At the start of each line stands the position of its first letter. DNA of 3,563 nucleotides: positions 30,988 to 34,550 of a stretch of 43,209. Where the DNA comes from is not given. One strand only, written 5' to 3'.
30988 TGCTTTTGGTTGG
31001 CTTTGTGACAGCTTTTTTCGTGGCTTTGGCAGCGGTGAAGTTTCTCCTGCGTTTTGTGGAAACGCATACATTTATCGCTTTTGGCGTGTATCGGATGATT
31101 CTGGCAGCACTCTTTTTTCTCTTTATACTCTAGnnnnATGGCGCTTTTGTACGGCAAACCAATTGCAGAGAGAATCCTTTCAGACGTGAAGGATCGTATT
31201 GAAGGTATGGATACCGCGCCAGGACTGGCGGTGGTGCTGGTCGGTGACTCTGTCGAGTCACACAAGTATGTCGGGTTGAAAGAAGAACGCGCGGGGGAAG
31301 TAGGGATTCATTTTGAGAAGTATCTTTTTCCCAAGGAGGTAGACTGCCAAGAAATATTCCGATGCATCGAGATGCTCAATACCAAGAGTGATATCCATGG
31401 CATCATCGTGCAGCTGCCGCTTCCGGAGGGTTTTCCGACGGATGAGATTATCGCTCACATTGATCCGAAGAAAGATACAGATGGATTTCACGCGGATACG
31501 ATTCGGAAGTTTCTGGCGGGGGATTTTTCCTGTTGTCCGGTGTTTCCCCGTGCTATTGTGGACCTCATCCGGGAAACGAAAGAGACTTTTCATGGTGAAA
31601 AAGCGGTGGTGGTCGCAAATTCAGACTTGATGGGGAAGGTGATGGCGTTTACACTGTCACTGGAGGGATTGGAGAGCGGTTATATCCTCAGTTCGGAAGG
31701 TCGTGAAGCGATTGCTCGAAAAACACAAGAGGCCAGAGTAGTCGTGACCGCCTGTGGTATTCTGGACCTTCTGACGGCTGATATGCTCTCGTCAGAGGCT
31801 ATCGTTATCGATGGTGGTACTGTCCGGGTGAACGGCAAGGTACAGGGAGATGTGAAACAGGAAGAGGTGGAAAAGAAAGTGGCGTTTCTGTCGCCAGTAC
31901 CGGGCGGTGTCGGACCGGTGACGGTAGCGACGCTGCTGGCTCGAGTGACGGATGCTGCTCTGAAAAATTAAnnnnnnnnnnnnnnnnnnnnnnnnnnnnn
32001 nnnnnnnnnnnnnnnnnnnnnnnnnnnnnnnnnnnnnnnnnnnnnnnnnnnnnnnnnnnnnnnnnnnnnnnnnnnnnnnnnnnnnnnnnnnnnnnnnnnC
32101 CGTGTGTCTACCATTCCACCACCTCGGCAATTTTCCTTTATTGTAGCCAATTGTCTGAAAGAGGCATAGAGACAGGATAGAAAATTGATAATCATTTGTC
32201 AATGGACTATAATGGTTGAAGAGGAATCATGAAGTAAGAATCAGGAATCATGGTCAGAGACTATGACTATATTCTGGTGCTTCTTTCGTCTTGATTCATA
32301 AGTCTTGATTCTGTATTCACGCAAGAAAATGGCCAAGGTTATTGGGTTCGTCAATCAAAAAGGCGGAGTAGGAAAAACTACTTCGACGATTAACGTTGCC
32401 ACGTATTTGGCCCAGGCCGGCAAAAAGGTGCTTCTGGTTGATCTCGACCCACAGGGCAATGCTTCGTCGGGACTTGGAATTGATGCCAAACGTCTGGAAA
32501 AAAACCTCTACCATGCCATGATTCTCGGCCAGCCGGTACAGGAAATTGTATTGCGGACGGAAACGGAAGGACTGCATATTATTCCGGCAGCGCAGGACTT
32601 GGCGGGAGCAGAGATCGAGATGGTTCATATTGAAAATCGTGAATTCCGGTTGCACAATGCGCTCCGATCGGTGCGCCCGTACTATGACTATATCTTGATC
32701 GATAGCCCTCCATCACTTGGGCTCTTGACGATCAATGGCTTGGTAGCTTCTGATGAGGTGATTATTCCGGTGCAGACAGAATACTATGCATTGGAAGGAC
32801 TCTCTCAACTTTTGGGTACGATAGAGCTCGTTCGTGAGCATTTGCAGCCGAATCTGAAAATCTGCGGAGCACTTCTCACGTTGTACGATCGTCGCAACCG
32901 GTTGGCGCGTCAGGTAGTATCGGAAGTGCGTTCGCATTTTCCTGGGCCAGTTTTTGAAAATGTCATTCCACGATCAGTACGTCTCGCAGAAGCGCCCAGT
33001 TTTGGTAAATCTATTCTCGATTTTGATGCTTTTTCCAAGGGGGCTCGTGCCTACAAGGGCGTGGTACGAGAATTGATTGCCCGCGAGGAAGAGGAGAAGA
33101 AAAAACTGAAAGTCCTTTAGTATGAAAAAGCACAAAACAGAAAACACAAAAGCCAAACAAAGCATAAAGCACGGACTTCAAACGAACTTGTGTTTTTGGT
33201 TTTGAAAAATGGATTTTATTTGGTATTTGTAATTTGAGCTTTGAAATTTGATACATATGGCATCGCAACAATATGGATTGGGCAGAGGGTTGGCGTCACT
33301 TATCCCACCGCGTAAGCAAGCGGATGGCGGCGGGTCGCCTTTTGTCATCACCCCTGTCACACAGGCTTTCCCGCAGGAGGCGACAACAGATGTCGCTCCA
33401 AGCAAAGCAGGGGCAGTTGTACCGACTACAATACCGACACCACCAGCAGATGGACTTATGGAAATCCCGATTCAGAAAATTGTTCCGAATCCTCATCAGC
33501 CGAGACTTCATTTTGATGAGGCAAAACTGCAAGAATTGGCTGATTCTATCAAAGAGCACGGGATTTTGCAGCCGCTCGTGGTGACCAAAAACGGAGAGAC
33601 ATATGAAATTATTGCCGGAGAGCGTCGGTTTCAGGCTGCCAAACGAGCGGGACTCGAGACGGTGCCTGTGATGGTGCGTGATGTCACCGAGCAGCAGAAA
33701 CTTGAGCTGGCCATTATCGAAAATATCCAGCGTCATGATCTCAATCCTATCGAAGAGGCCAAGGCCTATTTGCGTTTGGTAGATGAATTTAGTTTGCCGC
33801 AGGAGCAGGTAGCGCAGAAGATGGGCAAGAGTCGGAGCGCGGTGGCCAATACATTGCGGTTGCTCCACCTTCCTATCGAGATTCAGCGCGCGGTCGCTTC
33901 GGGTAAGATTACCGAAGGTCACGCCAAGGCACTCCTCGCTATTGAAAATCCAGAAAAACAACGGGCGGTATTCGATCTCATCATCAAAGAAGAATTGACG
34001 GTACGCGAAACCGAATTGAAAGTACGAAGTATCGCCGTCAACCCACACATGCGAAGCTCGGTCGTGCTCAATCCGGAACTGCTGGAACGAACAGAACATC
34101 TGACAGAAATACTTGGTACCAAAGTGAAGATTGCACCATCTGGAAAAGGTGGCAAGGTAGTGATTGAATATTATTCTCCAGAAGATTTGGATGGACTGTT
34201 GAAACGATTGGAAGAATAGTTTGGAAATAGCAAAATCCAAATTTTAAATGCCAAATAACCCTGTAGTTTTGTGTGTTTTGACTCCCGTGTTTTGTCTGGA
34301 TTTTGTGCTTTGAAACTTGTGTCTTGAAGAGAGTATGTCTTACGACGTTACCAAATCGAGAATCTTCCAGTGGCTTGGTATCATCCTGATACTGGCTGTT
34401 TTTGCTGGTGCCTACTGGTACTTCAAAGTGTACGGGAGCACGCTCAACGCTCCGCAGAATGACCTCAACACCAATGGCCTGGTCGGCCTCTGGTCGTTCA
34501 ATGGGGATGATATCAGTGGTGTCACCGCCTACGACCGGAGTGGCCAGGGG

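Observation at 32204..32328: The whole parA 5' leader is a 15-heptad phased imperfect palindrome downstream of a near-consensus promoter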

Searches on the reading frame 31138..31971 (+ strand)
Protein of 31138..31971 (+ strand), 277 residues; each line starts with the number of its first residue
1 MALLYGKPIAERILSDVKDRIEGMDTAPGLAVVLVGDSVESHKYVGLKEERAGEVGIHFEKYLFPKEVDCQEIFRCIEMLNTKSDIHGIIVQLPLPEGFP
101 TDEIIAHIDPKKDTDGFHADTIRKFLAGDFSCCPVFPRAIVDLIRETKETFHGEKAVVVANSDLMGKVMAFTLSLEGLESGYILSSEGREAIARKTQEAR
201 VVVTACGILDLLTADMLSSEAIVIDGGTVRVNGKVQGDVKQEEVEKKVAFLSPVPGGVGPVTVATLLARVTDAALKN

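Call 24: search_protein_families(library=pfam, proteins=[window:31138-31971:+])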
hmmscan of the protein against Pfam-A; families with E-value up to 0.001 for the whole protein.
window:31138-31971:+ (277 aa): 2 families
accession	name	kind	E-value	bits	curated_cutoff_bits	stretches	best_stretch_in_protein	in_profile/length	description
PF02882.25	THF_DHG_CYH_C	-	6.1e-34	117.1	27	1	124-275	7-157/160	Tetrahydrofolate dehydrogenase/cyclohydrolase, NAD(P)-binding domain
PF00763.28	THF_DHG_CYH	-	1e-29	103.6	32.8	1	4-115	1-115/115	Tetrahydrofolate dehydrogenase/cyclohydrolase, catalytic domain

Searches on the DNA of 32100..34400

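Call 61: search_rna_families(source=window, start=32100, end=34400, threshold=evalue, max_evalue=1)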
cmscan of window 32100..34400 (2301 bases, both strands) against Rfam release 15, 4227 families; matches with E-value up to 1: 0.
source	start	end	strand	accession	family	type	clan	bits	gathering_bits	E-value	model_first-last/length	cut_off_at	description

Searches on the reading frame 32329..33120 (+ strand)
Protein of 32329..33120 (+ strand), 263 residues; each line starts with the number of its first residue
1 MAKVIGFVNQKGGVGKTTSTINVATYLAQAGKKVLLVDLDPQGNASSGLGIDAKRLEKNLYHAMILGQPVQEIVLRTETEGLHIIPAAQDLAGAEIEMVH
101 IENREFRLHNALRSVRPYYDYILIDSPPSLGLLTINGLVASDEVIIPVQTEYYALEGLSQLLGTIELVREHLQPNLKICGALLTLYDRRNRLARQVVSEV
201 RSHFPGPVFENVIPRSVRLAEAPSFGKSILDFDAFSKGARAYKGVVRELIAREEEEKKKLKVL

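Call 13: find_encoding_contigs(protein=window:32329-33120:+, flank=10000, max_places=10)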
Protein window:32329-33120:+ (263 aa): no gene with exactly this product is on record in the collection.

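Call 16: find_related_loci(query=window:32329-33120:+, collection=genome_contigs, flank=3000)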
Query window:32329-33120:+ (263 aa) in genome_contigs; peptide patterns used: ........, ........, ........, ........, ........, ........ (x = any residue, [..] = any of these).
599 stretches matched a pattern (row limit reached: there are more); 385 encode a relative of the query (tblastn E <= 1e-3); the best 80 are kept; 80 distinct loci.
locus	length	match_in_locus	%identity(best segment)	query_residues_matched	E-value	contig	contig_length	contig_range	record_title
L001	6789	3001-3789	95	1-263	3e-166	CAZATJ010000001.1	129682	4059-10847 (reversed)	MAG TPA_asm: uncultured Bdellovibrionales bacterium isolate ERP113451_co3_238 genome assembly, contig: NODE_32_length_12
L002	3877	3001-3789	94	1-263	8e-169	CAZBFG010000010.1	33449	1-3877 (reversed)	MAG TPA_asm: uncultured Bdellovibrionales bacterium isolate ERP113451_co1_34 genome assembly, contig: NODE_1446_length_3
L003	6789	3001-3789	92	1-263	2e-162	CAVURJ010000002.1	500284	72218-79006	MAG: Candidatus Moranbacteria bacterium isolate MFD09730.bin.1.17 genome assembly, contig: contig_29309, whole genome sh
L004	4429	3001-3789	90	1-263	7e-162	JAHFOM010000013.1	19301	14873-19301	MAG: Candidatus Moraniibacteriota bacterium isolate nzgw503 NODE_2597_length_19302_cov_3.667119, whole genome shotgun se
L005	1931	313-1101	90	1-263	7e-173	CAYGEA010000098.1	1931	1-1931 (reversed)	MAG TPA_asm: uncultured Bdellovibrionales bacterium isolate ERP113451_co1_285 genome assembly, contig: NODE_112512_lengt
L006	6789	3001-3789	90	1-263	2e-160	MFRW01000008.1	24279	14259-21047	MAG: Candidatus Moranbacteria bacterium RIFCSPHIGHO2_01_FULL_55_24 rifcsphigho2_01_scaffold_6058, whole genome shotgun s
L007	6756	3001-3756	94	1-252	5e-160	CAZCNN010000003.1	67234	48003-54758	MAG TPA_asm: uncultured Bdellovibrionales bacterium isolate SRP286056_co2_548 genome assembly, contig: NODE_406_length_6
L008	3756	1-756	94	1-252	9e-163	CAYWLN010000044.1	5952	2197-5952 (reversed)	MAG TPA_asm: uncultured Bdellovibrionales bacterium isolate SRP219642_co7_73 genome assembly, contig: NODE_20681_length_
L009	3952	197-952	94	1-252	3e-162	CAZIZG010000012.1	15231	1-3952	MAG TPA_asm: uncultured Bdellovibrionales bacterium isolate SRP135725_co1_205 genome assembly, contig: NODE_5132_length_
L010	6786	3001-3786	91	1-263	4e-159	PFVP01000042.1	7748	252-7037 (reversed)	MAG: Candidatus Moranbacteria bacterium CG_4_9_14_3_um_filter_45_14 CG_4_9_14_3_um_filter_150_scaffold_11254_c, whole ge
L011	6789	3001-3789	89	1-263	1e-158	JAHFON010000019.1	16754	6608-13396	MAG: Candidatus Moraniibacteriota bacterium isolate nzgw504 NODE_3269_length_16755_cov_3.466033, whole genome shotgun se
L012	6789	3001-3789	90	1-263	8e-159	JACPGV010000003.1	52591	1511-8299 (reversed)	MAG: Candidatus Moraniibacteriota bacterium isolate NC_groundwater_397_Ag_B-0.1um_43_25 GD18-4_B1_scaffold_190652, whole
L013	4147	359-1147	89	1-263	4e-161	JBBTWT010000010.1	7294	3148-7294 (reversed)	MAG: Patescibacteria group bacterium isolate H32-bin019_1 H32_bin019_1_000000000010, whole genome shotgun sequence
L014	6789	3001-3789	89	1-263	2e-158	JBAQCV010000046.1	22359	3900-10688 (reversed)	MAG: Candidatus Moraniibacteriota bacterium isolate MFD12004_ilm_asm_bin18 k127_170530, whole genome shotgun sequence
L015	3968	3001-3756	94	1-252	3e-161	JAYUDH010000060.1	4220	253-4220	MAG: Candidatus Moraniibacteriota bacterium isolate GFS_7157 GFS_7157_59, whole genome shotgun sequence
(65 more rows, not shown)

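Call 24: search_protein_families(library=pfam, proteins=[window:32329-33120:+])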
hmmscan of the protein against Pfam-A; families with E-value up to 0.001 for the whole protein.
window:32329-33120:+ (263 aa): 8 families
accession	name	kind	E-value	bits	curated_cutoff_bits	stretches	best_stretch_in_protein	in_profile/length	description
PF13614.12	AAA_31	-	7.1e-67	225.2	27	1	3-178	2-177/177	AAA domain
PF01656.29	CbiA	-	1.4e-28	99.8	25.4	1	6-229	2-125/125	CobQ/CobB/MinD/ParA nucleotide binding domain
PF09140.17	MipZ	-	3.1e-10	40.3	20.7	1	4-158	2-139/262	ATPase MipZ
PF06564.18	CBP_BcsQ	-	8.4e-10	39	21.3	1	7-152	6-149/234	Cellulose biosynthesis protein BcsQ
PF02374.21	ArsA_ATPase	-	3.1e-09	36.9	24.3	1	7-65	5-67/305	Anion-transporting ATPase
PF10609.15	ParA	-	7.9e-09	35.7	27.1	1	3-140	4-135/246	NUBPL iron-transfer P-loop NTPase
PF00142.24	Fer4_NifH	-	8.4e-07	29.2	25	1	10-46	7-43/271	4Fe-4S iron sulfur cluster binding proteins, NifH/frxC family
PF07015.17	VirC1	-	8.3e-05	22.5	24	0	3-40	2-39/231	VirC1 protein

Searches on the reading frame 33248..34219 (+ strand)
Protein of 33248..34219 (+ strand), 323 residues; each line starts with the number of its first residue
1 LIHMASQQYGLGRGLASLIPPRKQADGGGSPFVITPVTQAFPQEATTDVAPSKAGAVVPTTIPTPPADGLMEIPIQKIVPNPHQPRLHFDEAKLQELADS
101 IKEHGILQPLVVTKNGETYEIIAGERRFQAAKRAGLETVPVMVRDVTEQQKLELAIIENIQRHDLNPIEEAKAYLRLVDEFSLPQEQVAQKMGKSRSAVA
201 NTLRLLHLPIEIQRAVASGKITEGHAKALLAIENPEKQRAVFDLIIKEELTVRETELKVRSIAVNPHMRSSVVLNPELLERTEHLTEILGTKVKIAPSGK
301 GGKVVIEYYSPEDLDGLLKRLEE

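Call 24: search_protein_families(library=pfam, proteins=[window:33248-34219:+])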
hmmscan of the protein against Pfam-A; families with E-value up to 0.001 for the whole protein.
window:33248-34219:+ (323 aa): 4 families
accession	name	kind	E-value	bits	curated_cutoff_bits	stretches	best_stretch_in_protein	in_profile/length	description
PF17762.8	HTH_ParB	-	2.5e-38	130.8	22.6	1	164-262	2-100/102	ParB HTH domain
PF02195.25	ParB_N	-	5.9e-35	119.6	26.3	1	70-161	3-95/95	ParB N-terminal domain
PF23552.2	ParB_C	-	3.1e-12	46.2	23.8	1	276-321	3-49/50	ParB dimerisation domain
PF08281.18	Sigma70_r4_2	-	0.00064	19.7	25.7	0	175-204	19-48/54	Sigma-70, region 4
